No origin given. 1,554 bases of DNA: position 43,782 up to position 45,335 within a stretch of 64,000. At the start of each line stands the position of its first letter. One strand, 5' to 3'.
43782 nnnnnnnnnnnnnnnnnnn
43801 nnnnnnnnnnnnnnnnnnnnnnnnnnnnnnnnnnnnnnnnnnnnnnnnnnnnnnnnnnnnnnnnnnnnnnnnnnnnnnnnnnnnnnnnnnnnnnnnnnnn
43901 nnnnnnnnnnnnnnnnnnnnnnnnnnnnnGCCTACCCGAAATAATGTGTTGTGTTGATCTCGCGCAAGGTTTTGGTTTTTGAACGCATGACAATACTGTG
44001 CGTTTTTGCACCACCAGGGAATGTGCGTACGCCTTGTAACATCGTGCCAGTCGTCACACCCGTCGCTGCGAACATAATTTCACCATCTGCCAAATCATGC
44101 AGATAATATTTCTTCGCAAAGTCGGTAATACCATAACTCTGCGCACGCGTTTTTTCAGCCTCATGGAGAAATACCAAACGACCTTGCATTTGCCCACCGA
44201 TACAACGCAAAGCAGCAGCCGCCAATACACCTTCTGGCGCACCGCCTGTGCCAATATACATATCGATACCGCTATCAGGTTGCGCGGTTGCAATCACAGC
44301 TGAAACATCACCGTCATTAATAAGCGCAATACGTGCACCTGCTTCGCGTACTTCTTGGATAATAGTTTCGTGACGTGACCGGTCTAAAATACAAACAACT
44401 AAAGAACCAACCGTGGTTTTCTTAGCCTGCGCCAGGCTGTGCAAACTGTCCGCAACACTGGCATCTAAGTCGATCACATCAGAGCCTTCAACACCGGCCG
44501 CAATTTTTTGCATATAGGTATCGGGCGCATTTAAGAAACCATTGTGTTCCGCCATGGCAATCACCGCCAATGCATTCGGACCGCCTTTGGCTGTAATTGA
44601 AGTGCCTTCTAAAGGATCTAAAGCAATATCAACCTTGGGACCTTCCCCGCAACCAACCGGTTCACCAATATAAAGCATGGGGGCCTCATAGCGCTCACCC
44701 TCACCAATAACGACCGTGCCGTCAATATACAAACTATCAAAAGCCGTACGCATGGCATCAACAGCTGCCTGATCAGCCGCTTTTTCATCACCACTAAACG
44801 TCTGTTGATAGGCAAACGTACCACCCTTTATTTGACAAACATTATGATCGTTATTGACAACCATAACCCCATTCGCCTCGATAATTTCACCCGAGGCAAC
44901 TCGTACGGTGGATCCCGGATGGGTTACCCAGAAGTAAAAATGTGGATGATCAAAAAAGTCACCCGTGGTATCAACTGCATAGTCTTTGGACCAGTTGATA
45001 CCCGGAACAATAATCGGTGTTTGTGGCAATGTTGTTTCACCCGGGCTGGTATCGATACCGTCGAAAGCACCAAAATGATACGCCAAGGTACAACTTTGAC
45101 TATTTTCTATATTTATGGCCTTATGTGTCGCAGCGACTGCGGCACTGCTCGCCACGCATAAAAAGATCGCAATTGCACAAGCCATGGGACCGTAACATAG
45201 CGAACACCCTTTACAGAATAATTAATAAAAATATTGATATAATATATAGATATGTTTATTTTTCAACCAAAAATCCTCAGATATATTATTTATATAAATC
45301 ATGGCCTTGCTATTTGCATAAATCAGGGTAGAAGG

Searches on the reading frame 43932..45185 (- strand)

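Call 3: search_protein_families(library=pfam, proteins=[window:43932-45185:-], max_evalue=0.01)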
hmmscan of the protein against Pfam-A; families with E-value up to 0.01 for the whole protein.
window:43932-45185:- (417 aa): 1 family
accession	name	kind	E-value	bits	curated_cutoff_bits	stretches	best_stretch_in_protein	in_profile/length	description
PF03320.18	FBPase_glpX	-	1.4e-123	412.2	27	1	125-414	18-307/307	Bacterial fructose-1,6-bisphosphatase, glpX-encoded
